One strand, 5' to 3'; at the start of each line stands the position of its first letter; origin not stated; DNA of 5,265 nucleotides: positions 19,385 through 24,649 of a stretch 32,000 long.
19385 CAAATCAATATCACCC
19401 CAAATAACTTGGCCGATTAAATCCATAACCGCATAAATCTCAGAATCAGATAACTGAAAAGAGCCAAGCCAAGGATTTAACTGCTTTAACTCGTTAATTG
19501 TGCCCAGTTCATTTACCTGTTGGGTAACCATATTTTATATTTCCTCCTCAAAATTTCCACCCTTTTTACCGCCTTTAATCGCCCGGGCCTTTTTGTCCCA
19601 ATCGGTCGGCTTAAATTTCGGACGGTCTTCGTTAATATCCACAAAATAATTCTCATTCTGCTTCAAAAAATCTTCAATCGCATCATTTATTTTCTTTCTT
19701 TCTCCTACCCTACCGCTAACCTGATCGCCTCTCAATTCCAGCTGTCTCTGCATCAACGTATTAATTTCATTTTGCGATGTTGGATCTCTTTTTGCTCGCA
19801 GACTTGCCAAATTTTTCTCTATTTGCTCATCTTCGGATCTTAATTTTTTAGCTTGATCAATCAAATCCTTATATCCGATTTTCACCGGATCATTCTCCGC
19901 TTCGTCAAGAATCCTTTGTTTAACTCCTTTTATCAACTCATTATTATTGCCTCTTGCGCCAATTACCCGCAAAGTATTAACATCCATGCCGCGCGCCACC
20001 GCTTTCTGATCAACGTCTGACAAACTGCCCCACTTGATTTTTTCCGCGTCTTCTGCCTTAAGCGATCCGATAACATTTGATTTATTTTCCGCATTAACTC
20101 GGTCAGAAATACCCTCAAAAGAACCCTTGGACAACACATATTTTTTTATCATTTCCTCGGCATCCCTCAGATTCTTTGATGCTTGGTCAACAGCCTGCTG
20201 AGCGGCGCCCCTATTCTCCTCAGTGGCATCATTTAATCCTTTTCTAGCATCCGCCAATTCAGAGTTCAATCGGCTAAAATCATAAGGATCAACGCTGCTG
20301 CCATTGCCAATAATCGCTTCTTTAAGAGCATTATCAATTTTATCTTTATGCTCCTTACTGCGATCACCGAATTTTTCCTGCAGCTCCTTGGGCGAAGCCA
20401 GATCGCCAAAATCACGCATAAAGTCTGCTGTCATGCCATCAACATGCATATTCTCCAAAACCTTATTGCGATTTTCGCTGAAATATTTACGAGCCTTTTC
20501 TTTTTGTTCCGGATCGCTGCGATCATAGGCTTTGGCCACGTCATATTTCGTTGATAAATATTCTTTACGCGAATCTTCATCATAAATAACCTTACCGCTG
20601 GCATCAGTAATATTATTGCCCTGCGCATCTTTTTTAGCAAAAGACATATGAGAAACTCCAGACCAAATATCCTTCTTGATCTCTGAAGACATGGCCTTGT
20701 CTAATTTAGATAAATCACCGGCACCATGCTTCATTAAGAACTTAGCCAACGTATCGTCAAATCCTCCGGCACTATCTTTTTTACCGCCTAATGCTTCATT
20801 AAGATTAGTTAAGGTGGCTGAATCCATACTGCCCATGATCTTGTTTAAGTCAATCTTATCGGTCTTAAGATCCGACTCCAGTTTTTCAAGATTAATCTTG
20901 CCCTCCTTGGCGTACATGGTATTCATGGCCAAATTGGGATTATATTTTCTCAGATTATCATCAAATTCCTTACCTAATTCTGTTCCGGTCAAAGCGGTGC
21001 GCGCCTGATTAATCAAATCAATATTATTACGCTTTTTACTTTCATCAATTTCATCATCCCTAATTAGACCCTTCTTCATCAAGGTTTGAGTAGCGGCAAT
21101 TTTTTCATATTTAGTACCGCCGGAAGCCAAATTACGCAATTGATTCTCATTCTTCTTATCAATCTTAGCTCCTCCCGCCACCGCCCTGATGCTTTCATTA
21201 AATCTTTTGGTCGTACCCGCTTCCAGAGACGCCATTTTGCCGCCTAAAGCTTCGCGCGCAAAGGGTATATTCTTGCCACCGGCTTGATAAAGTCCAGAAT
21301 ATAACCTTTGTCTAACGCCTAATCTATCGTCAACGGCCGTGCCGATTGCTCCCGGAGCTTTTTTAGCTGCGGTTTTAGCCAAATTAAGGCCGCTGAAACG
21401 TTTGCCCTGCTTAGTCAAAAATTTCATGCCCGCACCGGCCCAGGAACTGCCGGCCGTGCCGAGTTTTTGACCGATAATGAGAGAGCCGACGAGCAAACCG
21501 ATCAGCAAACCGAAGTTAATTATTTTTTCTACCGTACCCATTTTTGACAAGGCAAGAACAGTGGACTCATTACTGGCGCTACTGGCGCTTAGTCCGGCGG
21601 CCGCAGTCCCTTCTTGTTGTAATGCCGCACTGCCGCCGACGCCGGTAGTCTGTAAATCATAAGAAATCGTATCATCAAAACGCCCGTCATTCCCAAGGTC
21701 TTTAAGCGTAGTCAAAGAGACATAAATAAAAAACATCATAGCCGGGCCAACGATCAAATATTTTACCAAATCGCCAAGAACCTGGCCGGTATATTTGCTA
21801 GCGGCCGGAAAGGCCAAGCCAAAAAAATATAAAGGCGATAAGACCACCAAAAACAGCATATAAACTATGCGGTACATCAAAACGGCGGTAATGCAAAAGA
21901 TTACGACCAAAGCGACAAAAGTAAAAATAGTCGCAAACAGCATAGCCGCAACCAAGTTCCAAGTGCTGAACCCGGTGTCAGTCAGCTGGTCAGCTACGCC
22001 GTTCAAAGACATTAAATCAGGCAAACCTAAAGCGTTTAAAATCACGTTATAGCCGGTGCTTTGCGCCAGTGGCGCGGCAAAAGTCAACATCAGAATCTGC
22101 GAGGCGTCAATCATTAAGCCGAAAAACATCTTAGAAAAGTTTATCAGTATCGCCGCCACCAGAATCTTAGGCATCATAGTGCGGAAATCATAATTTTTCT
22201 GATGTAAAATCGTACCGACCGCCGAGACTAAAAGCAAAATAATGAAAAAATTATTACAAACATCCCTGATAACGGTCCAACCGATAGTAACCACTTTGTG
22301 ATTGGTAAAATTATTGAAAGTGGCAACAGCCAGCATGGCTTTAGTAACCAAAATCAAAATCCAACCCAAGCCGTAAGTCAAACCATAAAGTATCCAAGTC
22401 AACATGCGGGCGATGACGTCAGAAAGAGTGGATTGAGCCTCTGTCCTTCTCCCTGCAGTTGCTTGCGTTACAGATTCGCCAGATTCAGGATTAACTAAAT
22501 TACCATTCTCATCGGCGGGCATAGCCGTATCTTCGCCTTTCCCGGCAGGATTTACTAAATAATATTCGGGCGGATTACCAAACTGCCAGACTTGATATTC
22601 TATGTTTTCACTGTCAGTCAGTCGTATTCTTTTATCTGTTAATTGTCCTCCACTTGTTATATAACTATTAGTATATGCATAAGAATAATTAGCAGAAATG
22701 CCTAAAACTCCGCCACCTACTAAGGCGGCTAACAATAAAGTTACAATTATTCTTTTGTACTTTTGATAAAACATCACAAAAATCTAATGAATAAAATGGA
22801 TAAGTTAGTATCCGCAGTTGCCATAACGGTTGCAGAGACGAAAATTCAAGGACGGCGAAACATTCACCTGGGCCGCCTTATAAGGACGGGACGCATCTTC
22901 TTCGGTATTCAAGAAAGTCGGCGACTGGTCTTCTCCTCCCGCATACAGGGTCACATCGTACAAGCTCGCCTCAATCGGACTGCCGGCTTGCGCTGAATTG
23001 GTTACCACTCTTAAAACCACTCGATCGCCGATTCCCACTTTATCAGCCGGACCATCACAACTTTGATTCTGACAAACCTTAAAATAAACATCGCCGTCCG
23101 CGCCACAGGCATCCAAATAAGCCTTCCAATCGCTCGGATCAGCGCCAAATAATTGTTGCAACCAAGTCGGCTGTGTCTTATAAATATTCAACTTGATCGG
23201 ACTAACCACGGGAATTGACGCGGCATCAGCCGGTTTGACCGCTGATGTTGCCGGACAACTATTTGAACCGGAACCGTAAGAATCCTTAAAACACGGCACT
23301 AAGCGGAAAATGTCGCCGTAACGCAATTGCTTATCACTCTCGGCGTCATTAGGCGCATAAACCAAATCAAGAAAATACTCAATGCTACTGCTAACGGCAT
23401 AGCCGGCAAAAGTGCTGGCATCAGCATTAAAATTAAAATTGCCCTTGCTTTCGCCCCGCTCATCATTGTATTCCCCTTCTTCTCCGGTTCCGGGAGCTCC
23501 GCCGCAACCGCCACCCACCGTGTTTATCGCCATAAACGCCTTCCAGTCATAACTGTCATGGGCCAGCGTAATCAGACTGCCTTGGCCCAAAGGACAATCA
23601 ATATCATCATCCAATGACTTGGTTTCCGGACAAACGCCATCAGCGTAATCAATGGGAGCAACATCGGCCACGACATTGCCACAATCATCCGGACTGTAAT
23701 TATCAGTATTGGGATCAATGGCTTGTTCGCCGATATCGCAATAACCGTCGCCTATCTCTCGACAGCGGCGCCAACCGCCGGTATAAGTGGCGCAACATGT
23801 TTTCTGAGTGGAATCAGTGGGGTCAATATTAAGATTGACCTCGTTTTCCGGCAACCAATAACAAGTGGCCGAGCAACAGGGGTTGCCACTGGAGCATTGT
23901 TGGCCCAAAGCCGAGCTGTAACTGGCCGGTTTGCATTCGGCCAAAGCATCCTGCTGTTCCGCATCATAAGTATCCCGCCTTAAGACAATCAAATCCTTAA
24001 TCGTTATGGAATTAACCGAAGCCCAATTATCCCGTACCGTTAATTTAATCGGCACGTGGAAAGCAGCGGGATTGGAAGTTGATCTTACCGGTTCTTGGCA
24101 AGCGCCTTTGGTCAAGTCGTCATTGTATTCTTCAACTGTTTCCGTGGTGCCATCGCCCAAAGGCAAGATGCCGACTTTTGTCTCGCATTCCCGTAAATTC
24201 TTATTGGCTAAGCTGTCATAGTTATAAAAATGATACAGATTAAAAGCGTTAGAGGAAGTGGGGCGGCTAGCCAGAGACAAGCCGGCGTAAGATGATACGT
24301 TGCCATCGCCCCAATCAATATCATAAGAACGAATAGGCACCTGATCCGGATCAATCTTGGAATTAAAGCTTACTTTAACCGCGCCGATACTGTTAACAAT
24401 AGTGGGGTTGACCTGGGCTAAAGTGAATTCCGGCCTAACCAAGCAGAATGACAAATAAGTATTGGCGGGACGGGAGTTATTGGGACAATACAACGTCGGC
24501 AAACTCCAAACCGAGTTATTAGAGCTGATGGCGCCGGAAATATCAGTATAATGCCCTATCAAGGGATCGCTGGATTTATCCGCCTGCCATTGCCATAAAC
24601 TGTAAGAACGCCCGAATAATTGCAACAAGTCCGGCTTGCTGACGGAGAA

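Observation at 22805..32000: Giant (more than 3063 aa, still incomplete) Cys-rich multidomain protein heading the T4SS-like operon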

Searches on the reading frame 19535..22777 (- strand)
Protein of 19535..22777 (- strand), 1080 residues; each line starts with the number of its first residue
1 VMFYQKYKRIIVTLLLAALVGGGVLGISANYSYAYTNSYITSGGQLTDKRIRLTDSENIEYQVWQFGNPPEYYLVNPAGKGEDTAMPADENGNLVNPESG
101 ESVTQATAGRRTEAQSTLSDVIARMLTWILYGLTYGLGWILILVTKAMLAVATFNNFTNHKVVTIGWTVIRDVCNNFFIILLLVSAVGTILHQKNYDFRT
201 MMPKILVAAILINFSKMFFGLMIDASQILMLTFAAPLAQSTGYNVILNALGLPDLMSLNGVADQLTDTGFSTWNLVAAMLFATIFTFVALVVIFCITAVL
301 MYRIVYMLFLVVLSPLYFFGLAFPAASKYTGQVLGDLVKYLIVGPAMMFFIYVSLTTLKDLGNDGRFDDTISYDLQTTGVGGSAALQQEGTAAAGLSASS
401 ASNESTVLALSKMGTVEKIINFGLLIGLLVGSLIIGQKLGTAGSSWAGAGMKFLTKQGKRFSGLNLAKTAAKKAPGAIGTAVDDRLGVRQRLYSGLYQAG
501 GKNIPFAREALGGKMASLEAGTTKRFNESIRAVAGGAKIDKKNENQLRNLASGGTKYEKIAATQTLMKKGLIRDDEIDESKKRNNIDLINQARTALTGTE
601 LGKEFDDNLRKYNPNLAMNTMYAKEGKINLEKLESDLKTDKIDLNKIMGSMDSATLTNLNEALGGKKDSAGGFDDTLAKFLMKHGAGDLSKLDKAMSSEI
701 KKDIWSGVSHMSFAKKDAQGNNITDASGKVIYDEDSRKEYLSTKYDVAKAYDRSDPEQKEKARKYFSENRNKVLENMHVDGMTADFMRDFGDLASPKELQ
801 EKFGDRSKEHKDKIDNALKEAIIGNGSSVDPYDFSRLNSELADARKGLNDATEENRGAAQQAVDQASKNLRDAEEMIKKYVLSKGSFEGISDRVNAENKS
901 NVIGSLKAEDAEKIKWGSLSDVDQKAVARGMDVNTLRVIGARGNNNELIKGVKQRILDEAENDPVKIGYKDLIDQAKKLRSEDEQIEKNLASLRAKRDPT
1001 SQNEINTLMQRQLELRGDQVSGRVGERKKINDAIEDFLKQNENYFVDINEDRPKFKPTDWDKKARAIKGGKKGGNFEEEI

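Call 6: search_protein_families(library=pfam, proteins=[window:19535-22777:-], max_evalue=0.01)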
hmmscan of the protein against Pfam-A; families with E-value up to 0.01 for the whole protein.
window:19535-22777:- (1080 aa): 2 families
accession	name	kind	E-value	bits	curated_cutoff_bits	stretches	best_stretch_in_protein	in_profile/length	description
PF04610.19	TrbL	-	0.0012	19.1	25.9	0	199-373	26-193/215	TrbL/VirB6 plasmid conjugal transfer protein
PF13815.11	Dzip-like_N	-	0.0068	16.7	27.9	0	911-937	7-33/118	Iguana/Dzip1-like DAZ-interacting protein N-terminal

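Call 14: find_encoding_contigs(protein=window:19535-22777:-, flank=10000, max_places=3)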
Protein window:19535-22777:- (1080 aa): no gene with exactly this product is on record in the collection.

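Call 24: search_protein_families(library=ncbifam, proteins=[window:19535-22777:-], max_evalue=0.1)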
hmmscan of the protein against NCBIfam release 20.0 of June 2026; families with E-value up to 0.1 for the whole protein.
window:19535-22777:- (1080 aa): 1 family
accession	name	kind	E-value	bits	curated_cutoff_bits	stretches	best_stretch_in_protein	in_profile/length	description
NF045890.1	conj_pls20_p028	equivalog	0.0002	20.3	150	1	117-233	12-127/377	pLS20_p028 family conjugation system transmembrane protein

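Call 51: search_protein_families(library=phrogs, proteins=[window:19535-22777:-], max_evalue=0.01)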
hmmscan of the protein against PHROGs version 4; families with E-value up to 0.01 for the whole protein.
window:19535-22777:- (1080 aa): 0 families

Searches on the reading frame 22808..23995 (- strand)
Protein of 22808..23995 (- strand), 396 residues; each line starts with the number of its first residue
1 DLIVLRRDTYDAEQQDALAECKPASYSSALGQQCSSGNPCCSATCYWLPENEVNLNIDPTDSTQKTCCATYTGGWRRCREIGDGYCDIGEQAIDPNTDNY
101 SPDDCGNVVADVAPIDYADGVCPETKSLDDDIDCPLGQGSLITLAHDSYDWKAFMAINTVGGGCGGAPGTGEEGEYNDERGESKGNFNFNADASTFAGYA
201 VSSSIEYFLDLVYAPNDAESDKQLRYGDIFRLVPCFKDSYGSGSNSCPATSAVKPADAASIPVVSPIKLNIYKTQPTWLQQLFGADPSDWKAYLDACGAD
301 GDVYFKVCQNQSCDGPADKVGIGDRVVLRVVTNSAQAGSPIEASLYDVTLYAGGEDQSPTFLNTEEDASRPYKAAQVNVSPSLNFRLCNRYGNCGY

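Call 103: find_homologous_proteins(query=window:22808-23995:-, max_evalue=0.001)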
Query window:22808-23995:-: 3663 candidates shared short words with the query, none scored E <= 0.001.

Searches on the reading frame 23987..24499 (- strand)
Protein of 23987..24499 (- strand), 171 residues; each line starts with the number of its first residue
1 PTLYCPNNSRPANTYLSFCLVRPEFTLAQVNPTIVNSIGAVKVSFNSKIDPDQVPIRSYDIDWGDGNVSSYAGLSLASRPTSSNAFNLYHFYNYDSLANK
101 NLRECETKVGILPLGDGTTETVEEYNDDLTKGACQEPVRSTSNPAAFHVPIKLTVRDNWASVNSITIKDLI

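Call 57: search_solved_structures(query=A3, max_evalue=10, show_alignments=3)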
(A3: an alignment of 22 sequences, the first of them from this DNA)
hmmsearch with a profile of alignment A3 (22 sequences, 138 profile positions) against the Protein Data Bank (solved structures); distinct sequences matched with E-value up to 10: 2.
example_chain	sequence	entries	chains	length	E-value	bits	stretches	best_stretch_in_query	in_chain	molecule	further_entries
1tlw_A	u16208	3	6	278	1.6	11.7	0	67-102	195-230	Nucleoside-specific channel-forming protein tsx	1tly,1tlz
8f70_A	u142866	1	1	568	3.3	10.7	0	53-109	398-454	T18.1 Major pilin backbone protein T-antigen,Major pilin backbone protein T-antigen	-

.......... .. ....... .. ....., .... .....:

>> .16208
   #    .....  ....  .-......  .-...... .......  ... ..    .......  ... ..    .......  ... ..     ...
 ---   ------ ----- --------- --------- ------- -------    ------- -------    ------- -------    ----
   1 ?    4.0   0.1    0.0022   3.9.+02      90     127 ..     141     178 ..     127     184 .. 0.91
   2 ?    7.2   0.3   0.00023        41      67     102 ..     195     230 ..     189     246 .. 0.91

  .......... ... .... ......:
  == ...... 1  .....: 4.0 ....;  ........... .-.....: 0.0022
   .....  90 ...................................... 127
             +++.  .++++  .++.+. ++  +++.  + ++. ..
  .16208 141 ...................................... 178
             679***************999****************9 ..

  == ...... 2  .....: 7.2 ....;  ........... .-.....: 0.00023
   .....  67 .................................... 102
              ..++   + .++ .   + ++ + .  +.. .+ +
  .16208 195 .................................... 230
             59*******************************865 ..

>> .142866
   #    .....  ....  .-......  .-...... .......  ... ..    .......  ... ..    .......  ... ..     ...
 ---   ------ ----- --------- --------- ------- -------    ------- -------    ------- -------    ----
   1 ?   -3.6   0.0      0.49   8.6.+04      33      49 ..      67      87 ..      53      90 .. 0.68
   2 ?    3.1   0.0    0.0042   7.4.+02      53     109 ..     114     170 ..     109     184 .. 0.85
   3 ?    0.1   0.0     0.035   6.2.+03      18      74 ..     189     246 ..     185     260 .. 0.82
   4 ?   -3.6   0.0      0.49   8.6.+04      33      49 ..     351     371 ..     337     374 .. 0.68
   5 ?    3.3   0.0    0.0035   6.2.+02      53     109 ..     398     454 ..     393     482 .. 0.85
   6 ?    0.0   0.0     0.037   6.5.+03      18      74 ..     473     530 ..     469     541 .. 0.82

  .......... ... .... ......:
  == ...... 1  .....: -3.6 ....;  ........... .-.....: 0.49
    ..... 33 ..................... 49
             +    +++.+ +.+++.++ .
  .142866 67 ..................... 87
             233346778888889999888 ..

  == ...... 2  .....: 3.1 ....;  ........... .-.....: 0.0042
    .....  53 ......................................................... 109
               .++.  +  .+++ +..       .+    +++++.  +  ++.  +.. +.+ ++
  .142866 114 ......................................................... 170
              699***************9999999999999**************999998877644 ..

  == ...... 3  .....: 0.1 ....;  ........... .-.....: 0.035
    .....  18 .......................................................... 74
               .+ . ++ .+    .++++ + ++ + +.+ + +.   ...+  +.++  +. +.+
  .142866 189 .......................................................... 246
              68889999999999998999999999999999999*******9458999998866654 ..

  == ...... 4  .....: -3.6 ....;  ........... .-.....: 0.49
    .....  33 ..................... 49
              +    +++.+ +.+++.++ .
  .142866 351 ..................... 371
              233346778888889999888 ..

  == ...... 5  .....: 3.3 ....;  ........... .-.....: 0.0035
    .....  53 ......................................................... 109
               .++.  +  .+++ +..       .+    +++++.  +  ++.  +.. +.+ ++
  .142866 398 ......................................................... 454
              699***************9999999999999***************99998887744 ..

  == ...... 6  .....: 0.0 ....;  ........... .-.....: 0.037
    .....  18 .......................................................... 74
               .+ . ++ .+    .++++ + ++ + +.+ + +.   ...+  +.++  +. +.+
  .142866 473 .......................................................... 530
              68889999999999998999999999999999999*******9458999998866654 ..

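Call 58: search_protein_families(library=pfam, alignment_id=A3, max_evalue=10)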
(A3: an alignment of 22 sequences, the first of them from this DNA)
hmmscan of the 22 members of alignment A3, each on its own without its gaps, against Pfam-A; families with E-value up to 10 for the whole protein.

A. member 1, seq(171 aa): 0 families

B. families by the number of members that match (of 22 scanned): 10 families
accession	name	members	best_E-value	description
PF17963.7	Big_9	1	0.0077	Bacterial Ig domain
PF08211.18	dCMP_cyt_deam_2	1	0.044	Cytidine and deoxycytidylate deaminase zinc-binding region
PF18964.5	DUF5704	1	0.074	Family of unknown function (DUF5704)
PF18115.7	Tudor_3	1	0.1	DNA repair protein Crb2 Tudor domain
PF18911.6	PKD_4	1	0.11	PKD domain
PF17102.10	Stealth_CR3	1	0.12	Stealth protein CR3, conserved region 3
PF10425.15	SdrG_C_C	1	0.14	C-terminus of bacterial fibrinogen-binding adhesin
PF16615.10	RhoGEF67_u1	1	0.2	Unstructured region one on RhoGEF 6 and 7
PF04004.18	Leo1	1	0.25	Leo1-like protein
PF11409.13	SARA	1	0.51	Smad anchor for receptor activation (SARA)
